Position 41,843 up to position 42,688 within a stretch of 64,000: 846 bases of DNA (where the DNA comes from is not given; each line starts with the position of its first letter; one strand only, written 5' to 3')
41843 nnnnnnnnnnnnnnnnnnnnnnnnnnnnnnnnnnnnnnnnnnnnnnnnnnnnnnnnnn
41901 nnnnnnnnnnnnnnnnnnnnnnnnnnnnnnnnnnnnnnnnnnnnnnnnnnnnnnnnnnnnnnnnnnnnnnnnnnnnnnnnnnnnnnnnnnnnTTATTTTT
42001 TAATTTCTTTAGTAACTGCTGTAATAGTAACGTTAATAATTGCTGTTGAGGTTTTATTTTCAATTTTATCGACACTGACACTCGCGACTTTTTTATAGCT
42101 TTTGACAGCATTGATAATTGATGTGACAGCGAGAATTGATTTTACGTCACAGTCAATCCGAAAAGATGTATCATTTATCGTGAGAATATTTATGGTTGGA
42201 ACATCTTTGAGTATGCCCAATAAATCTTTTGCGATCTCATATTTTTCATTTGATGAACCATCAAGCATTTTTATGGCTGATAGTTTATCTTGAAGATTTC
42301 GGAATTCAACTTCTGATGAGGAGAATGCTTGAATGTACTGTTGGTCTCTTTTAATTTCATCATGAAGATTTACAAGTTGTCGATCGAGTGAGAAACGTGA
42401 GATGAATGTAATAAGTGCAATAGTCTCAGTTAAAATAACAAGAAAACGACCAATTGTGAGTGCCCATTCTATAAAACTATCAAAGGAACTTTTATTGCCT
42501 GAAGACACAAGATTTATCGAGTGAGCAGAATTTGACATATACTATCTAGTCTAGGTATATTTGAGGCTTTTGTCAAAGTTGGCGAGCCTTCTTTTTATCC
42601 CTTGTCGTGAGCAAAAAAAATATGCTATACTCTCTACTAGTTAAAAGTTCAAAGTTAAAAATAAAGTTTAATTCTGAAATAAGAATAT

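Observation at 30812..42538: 12-kb translationally coupled operon linking PilN/PilO-like proteins, an LPATG surface protein, an FAD oxidoreductase and a battery of GT39/GT-C glycosyltransferases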

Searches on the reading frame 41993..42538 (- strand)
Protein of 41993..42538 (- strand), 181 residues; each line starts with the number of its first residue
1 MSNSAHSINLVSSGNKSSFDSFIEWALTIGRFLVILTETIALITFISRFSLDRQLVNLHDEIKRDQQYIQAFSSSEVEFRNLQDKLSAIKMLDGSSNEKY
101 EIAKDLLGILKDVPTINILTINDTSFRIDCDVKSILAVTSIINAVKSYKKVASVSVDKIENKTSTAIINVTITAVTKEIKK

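Call 4: search_protein_families(library=pfam, proteins=[window:41993-42538:-], max_evalue=0.1)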
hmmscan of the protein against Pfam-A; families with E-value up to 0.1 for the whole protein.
window:41993-42538:- (181 aa): 1 family
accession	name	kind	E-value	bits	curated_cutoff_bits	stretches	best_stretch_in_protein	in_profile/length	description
PF11004.14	Kdo_hydroxy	-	0.043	13.5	25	1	43-80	185-222/275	3-deoxy-D-manno-oct-2-ulosonic acid (Kdo) hydroxylase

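Call 5: search_protein_families(library=ncbifam, proteins=[window:41993-42538:-], max_evalue=0.1)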
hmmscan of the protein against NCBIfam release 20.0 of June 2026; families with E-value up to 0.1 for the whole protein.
window:41993-42538:- (181 aa): 1 family
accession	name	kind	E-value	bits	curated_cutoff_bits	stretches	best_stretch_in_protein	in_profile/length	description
NF053719.1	KdoHdxKdoO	equivalog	0.0089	15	300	1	43-80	198-235/289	Kdo hydroxylase KdoO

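Call 15: find_encoding_contigs(protein=window:41993-42538:-, flank=10000, max_places=6)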
Protein window:41993-42538:- (181 aa): 3 contigs read that carry it; 3 places shown.
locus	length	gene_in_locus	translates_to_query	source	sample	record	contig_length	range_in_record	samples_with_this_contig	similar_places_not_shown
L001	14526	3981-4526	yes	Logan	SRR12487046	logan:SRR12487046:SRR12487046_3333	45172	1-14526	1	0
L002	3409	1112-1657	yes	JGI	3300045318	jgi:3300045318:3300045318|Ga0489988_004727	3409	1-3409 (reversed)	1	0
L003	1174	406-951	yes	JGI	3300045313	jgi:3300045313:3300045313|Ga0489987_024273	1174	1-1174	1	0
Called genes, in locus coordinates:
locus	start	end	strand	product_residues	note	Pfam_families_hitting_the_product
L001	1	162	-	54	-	?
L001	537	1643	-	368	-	PF00704:Glyco_hydro_18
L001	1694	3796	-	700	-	PF00009:GTP_EFTU, PF03144:GTP_EFTU_D2, PF22042:EF-G_D2, PF14492:EFG_III, PF16658:RF3_C, PF03764:EFG_IV, PF00679:EFG_C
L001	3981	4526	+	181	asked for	-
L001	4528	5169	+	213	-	PF04350:PilO (faint)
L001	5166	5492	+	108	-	-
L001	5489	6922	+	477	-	PF17936:Big_6 (faint), PF19077:Big_13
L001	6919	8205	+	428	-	PF00070:Pyr_redox (weak), PF00890:FAD_binding_2 (weak), PF01266:DAO, PF01593:Amino_oxidase, PF07992:Pyr_redox_2 (weak), PF13450:NAD_binding_8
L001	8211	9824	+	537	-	PF13231:PMT_2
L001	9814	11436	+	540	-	PF13231:PMT_2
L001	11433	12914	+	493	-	-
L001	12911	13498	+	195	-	-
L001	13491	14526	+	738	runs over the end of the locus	PF10060:DUF2298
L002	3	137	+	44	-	?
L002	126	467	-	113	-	-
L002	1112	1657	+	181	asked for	-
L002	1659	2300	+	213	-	PF04350:PilO (weak)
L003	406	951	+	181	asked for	-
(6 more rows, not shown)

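Call 16: find_homologous_proteins(query=window:41993-42538:-, max_evalue=0.001)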
Query window:41993-42538:- (181 aa): 39 proteins with E <= 0.001 among 248 candidates.
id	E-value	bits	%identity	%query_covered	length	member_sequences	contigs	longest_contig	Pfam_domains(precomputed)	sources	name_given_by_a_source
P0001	2.2e-103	361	99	100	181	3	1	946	-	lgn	-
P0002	2.0e-82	293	77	100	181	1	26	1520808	-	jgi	jgi:hypothetical protein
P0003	1.3e-81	290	76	100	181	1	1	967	-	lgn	-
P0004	4.4e-79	282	73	100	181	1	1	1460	-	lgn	-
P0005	4.5e-78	279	73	99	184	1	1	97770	-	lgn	-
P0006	2.1e-72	260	71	99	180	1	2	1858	-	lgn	-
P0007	1.0e-36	145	43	96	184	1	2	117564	-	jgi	-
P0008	4.1e-36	143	44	95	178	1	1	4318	PF05137.19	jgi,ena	-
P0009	1.0e-35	141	43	95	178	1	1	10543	PF05137.19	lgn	-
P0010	1.1e-34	138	42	99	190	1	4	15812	PF05137.19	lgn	-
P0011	1.4e-34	138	42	93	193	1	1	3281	-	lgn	-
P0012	2.4e-34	137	42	98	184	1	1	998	PF05137.19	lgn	-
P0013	4.2e-34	136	44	95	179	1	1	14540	PF05137.19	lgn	-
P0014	1.3e-33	134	43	96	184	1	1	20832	PF05137.19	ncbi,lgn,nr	ncbi:MAG: PilN domain-containing protein [bacterium]|nr:PilN domain-containing protein [bacterium]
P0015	1.5e-33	134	40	98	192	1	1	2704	-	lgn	-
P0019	8.6e-33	132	41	96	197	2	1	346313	-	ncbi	-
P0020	1.4e-32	131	42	98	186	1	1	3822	PF05137.19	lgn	-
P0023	1.7e-31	128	41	96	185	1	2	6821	PF05137.19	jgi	jgi:Tfp pilus assembly protein PilN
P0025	5.4e-31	126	41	98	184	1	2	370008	-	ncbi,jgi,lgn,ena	-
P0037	4.4e-27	113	36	97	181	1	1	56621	-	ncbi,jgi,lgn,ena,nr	ncbi:MAG TPA: hypothetical protein VFA93_03135 [Patescibacteria group bacterium]|nr:hypothetical pro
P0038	1.8e-17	82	47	53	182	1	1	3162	PF05137.19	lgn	-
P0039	3.2e-11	62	28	87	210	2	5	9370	PF05137.19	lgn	-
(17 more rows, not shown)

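Call 17: find_encoding_contigs(protein=P0002, flank=10000, max_places=2)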
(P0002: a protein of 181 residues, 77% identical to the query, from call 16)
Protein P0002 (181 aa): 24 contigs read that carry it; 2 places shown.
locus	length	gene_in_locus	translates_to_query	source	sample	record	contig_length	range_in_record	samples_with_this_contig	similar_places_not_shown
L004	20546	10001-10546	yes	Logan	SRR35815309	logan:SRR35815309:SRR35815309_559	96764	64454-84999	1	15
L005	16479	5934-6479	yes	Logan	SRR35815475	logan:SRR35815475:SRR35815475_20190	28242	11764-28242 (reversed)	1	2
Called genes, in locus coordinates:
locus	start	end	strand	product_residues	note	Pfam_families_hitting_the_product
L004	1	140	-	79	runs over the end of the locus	PF00366:Ribosomal_S17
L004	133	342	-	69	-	PF00831:Ribosomal_L29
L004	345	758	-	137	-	PF00252:Ribosomal_L16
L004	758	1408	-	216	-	PF07650:KH_2, PF00189:Ribosomal_S3_C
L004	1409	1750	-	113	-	PF00237:Ribosomal_L22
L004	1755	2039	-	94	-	PF00203:Ribosomal_S19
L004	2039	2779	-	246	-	PF00181:Ribosomal_L2_N, PF03947:Ribosomal_L2_C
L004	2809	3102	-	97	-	PF00276:Ribosomal_L23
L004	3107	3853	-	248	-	PF00573:Ribosomal_L4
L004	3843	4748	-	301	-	PF00297:Ribosomal_L3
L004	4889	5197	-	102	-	PF00338:Ribosomal_S10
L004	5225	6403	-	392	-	PF00009:GTP_EFTU, PF03144:GTP_EFTU_D2, PF03143:GTP_EFTU_D3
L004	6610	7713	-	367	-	PF00704:Glyco_hydro_18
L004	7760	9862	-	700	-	PF00009:GTP_EFTU, PF03144:GTP_EFTU_D2, PF22042:EF-G_D2, PF14492:EFG_III, PF16658:RF3_C, PF03764:EFG_IV, PF00679:EFG_C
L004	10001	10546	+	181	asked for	-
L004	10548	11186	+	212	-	PF04350:PilO (weak)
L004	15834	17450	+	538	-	PF02366:PMT, PF13231:PMT_2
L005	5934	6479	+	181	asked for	-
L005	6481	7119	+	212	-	PF04350:PilO (weak)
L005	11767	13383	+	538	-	PF02366:PMT, PF13231:PMT_2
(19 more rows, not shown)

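Call 18: find_encoding_contigs(protein=P0007, flank=10000, max_places=2)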
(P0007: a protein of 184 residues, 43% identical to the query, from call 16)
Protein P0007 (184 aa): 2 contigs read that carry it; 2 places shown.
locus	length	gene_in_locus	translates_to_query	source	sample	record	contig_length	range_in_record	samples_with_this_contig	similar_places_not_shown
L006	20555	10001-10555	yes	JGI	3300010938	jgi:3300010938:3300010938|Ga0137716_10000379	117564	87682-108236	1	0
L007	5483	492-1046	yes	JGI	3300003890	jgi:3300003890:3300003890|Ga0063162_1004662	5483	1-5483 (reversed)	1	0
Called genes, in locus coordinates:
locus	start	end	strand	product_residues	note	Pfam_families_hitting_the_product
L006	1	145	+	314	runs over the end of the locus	PF01040:UbiA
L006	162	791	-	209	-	-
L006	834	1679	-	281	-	-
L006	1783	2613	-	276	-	PF08308:PEGA (weak), PF08239:SH3_3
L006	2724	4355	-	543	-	PF00118:Cpn60_TCP1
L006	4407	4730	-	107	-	PF00166:Cpn10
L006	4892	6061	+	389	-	PF00801:PKD, PF18911:PKD_4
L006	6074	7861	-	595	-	PF00009:GTP_EFTU, PF00071:Ras (faint), PF03144:GTP_EFTU_D2, PF22042:EF-G_D2 (weak), PF00679:EFG_C, PF06421:LepA_C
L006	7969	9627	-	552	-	PF01554:MatE (faint), PF03023:MurJ, PF13440:Polysacc_synt_3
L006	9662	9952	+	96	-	PF01649:Ribosomal_S20p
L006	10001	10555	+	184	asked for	-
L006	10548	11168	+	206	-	PF04350:PilO, PF10741:T2SSM_b (faint)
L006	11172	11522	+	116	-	-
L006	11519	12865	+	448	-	PF00041:fn3 (weak), PF16656:Pur_ac_phosph_N (weak), PF19077:Big_13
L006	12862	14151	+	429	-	PF00070:Pyr_redox (faint), PF01266:DAO (weak), PF01593:Amino_oxidase, PF07992:Pyr_redox_2 (faint), PF13450:NAD_binding_8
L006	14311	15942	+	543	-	-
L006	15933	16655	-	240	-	PF00535:Glycos_transf_2, PF10111:Glyco_tranf_2_2 (weak)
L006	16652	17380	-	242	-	PF01209:Ubie_methyltran (weak), PF13489:Methyltransf_23, PF03141:Methyltransf_29 (weak), PF07021:MetW, PF13847:Methyltransf_31, PF08241:Methyltransf_11, PF08242:Methyltransf_12, PF13649:Methyltransf_25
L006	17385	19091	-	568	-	-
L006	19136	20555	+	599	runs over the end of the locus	-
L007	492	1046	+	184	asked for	-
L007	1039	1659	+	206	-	PF04350:PilO, PF10741:T2SSM_b (faint)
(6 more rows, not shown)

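Call 19: find_encoding_contigs(protein=P0019, flank=10000, max_places=2)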
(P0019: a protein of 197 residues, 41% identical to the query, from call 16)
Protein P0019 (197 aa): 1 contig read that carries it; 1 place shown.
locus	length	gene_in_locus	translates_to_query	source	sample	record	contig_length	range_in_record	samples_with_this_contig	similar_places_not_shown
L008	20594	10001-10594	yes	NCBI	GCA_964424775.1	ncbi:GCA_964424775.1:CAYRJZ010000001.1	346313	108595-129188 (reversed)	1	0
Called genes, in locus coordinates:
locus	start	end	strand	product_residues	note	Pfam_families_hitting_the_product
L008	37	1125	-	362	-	PF00704:Glyco_hydro_18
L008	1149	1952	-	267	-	-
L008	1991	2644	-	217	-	PF02585:PIG-L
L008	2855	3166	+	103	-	PF04140:ICMT (weak), PF04191:PEMT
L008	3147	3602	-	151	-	PF00293:NUDIX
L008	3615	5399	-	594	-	PF00549:Ligase_CoA, PF00285:Citrate_synt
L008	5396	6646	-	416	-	PF24948:Citrate_synth_N, PF08442:ATP-grasp_2 (weak), PF16114:Citrate_bind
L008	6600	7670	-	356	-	PF01820:Dala_Dala_lig_N, PF02786:CPSase_L_D2 (weak), PF02222:ATP-grasp, PF07478:Dala_Dala_lig_C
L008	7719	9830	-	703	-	PF00009:GTP_EFTU, PF03144:GTP_EFTU_D2, PF22042:EF-G_D2, PF14492:EFG_III, PF16658:RF3_C, PF03764:EFG_IV, PF00679:EFG_C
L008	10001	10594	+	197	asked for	-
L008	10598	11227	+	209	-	PF04350:PilO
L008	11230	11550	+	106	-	-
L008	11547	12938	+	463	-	PF16656:Pur_ac_phosph_N, PF19077:Big_13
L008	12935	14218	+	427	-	PF00070:Pyr_redox (faint), PF01266:DAO, PF01593:Amino_oxidase, PF03486:HI0933_like (faint), PF07992:Pyr_redox_2 (faint), PF13450:NAD_binding_8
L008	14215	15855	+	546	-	PF13231:PMT_2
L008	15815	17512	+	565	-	PF13231:PMT_2, PF02366:PMT (weak)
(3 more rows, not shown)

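Call 21: find_encoding_contigs(protein=P0039, flank=10000, max_places=2)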
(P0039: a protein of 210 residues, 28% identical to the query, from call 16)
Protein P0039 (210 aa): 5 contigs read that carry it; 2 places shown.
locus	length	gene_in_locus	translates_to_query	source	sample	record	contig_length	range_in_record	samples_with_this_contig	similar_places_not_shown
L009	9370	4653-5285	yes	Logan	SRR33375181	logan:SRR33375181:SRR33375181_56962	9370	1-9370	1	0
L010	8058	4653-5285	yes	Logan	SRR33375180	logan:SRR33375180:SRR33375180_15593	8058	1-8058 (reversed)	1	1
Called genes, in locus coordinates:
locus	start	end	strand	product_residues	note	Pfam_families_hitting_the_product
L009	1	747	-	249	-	?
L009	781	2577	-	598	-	PF00009:GTP_EFTU, PF00071:Ras (faint), PF00679:EFG_C, PF06421:LepA_C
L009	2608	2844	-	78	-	PF01649:Ribosomal_S20p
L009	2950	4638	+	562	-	PF03023:MurJ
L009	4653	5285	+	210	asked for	PF05137:PilN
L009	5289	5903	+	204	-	PF04350:PilO (weak)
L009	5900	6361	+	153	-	-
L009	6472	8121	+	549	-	PF16656:Pur_ac_phosph_N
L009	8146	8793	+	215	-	PF02397:Bac_transf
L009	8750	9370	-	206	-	?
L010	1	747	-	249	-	?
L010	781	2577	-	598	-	PF00009:GTP_EFTU, PF00071:Ras (faint), PF00679:EFG_C, PF06421:LepA_C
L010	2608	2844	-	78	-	PF01649:Ribosomal_S20p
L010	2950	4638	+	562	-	PF03023:MurJ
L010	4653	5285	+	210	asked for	PF05137:PilN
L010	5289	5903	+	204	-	PF04350:PilO (weak)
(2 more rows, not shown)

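Call 22: find_encoding_contigs(protein=P0037, flank=10000, max_places=1)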
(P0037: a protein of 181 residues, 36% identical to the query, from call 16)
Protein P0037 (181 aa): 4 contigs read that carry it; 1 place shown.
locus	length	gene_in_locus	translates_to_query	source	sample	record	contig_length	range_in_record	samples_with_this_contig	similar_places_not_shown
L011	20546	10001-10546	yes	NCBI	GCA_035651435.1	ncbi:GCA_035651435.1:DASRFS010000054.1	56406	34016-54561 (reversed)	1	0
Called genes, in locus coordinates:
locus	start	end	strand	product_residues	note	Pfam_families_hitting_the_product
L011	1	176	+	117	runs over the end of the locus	-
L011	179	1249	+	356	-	PF00953:Glycos_transf_4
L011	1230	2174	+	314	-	PF01040:UbiA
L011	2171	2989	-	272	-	PF08308:PEGA (weak), PF08239:SH3_3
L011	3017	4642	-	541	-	PF00118:Cpn60_TCP1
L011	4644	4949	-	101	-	PF00166:Cpn10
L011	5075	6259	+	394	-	PF00801:PKD (weak)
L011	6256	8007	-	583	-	PF00009:GTP_EFTU, PF01926:MMR_HSR1 (weak), PF03144:GTP_EFTU_D2, PF14492:EFG_III (weak), PF00679:EFG_C, PF06421:LepA_C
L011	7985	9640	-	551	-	PF01554:MatE (weak), PF03023:MurJ, PF13440:Polysacc_synt_3 (weak)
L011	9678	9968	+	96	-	PF01649:Ribosomal_S20p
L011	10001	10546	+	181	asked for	-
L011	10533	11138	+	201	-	PF04350:PilO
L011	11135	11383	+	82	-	-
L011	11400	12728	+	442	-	PF00041:fn3 (faint), PF17936:Big_6 (faint), PF19077:Big_13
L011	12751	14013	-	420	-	PF02366:PMT, PF13231:PMT_2, PF16192:PMT_4TMC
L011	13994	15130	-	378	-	-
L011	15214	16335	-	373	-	PF03816:LytR_cpsA_psr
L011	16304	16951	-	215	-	PF00121:TIM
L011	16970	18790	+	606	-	PF00580:UvrD-helicase, PF13245:AAA_19, PF13604:AAA_30 (faint), PF01443:Viral_helicase1 (faint), PF13361:UvrD_C, PF13538:UvrD_C_2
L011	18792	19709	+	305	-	PF02388:FemAB, PF13480:Acetyltransf_6, PF02388:FemAB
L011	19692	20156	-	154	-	PF08123:DOT1 (weak), PF06325:PrmA (weak)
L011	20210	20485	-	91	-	PF10502:Peptidase_S26, PF00717:Peptidase_S24 (weak)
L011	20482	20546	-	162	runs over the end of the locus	PF09055:Sod_Ni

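Call 23: find_encoding_contigs(protein=P0025, flank=10000, max_places=1)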
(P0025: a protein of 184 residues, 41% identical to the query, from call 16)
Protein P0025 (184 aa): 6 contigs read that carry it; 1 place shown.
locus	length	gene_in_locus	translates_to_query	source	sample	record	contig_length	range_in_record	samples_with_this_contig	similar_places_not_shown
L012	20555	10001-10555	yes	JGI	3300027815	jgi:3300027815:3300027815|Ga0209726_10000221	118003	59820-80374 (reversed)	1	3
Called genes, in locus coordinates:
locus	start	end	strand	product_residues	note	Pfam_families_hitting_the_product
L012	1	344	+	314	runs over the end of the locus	PF01040:UbiA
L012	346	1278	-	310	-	PF08308:PEGA, PF08239:SH3_3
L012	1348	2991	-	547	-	PF00118:Cpn60_TCP1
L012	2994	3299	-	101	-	PF00166:Cpn10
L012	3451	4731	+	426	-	PF18911:PKD_4 (weak)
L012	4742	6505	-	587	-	PF00009:GTP_EFTU, PF22042:EF-G_D2 (weak), PF03144:GTP_EFTU_D2, PF00679:EFG_C, PF06421:LepA_C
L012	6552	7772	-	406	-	-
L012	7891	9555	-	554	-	PF03023:MurJ, PF13440:Polysacc_synt_3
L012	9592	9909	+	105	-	PF01649:Ribosomal_S20p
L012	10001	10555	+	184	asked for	-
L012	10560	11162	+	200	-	PF04350:PilO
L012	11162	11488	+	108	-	-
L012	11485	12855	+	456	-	PF16656:Pur_ac_phosph_N (weak), PF19077:Big_13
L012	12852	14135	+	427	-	PF00070:Pyr_redox (faint), PF01266:DAO, PF01593:Amino_oxidase, PF03486:HI0933_like (faint), PF07992:Pyr_redox_2 (faint), PF13450:NAD_binding_8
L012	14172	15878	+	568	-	PF02366:PMT, PF13231:PMT_2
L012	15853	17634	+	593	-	PF02366:PMT, PF13231:PMT_2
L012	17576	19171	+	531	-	PF02366:PMT, PF13231:PMT_2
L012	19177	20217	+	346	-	PF00106:adh_short (faint), PF01073:3Beta_HSD, PF01370:Epimerase, PF02719:Polysacc_synt_2, PF04321:RmlD_sub_bind, PF13460:NAD_binding_10, PF16363:GDP_Man_Dehyd, PF07993:NAD_binding_4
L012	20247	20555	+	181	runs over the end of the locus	-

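Call 33: find_related_loci(query=A1, collection=genome_contigs, flank=10000)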
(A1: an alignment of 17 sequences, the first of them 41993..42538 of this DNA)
Query A1 (181 aa) in genome_contigs; peptide patterns used: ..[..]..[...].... (x = any residue, [..] = any of these).
95 stretches matched a pattern; 69 encode a relative of the query (tblastn E <= 1e-3); 69 distinct loci.
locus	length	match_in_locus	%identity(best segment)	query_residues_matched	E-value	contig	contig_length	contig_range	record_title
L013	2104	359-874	44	3-174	3e-43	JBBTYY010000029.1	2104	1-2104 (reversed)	MAG: Patescibacteria group bacterium isolate H52-bin050_1 H52_bin050_1_000000000029, whole genome shotgun sequence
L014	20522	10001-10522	41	1-174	6e-41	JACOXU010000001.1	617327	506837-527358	MAG: Candidatus Levyibacteriota bacterium isolate NC_groundwater_161_Ag_S-0.1um_37_19 S4_GD2017_2_S1_scaffold_10, whole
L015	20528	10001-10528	41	3-178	1e-40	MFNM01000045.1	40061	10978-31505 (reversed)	MAG: Candidatus Levybacteria bacterium RIFCSPHIGHO2_01_FULL_37_33 rifcsphigho2_01_scaffold_7664, whole genome shotgun se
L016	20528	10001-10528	41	3-178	1e-40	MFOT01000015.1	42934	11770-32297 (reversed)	MAG: Candidatus Levybacteria bacterium RIFCSPLOWO2_01_FULL_38_21 rifcsplowo2_01_scaffold_3245, whole genome shotgun sequ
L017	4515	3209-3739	41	1-178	4e-40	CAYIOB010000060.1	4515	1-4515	MAG TPA_asm: uncultured Gammaproteobacteria bacterium isolate ERP119705_co25_644 genome assembly, contig: NODE_27416_len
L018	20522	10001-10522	41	1-174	7e-40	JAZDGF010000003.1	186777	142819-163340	MAG: Candidatus Levyibacteriota bacterium isolate MEGAHIT-group-0.239 k141_212847, whole genome shotgun sequence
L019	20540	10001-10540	39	1-180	8e-40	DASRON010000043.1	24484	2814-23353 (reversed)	MAG TPA_asm: Patescibacteria group bacterium isolate SMAG_U10269 k141_381607, whole genome shotgun sequence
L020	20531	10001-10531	40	1-178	4e-39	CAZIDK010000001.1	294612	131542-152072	MAG TPA_asm: uncultured Gammaproteobacteria bacterium isolate SRP302447_co4_23 genome assembly, contig: NODE_116_length_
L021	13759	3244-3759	42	7-178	4e-39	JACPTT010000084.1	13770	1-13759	MAG: Candidatus Levyibacteriota bacterium isolate NC_groundwater_739_Ag_S-0.65um_41_9 S37_SO-6_scaffold_622027, whole ge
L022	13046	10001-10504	43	7-174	3e-39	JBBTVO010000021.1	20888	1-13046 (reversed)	MAG: Patescibacteria group bacterium isolate H51-bin110_1 H51_bin110_1_000000000021, whole genome shotgun sequence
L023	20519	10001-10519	41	2-174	6e-39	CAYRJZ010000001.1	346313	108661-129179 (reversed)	MAG TPA_asm: uncultured Gammaproteobacteria bacterium isolate SRP170004_co1_576 genome assembly, contig: NODE_25_length_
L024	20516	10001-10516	45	7-178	2e-38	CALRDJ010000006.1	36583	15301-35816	MAG: Candidatus Levybacteria bacterium GW2011_GWA1_37_16 isolate TH-11nov19-213 genome assembly, contig: TH-11nov19-C259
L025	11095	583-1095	41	7-177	6e-38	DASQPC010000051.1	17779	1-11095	MAG TPA_asm: Candidatus Methylomirabilota bacterium isolate SMAG_U10819 k141_2974526, whole genome shotgun sequence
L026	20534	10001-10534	40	1-178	1e-37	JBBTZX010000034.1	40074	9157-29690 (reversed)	MAG: Patescibacteria group bacterium isolate H14-bin027_1 H14_bin027_1_000000000034, whole genome shotgun sequence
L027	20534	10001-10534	40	1-178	7e-37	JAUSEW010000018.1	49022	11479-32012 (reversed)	MAG: Candidatus Levyibacteriota bacterium isolate E14_maxbin.252 E14_k141_1211168, whole genome shotgun sequence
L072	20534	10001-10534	26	1-161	7e-14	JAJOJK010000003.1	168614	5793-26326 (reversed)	MAG: Candidatus Woesebacteria bacterium isolate S5C87 S5CNODE_11_length_168614_cov_4.725112, whole genome shotgun sequen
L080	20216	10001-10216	35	25-94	2e-6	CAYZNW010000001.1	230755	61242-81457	MAG TPA_asm: uncultured Candidatus Saccharibacteria bacterium isolate binchicken_co117_292 genome assembly, contig: NODE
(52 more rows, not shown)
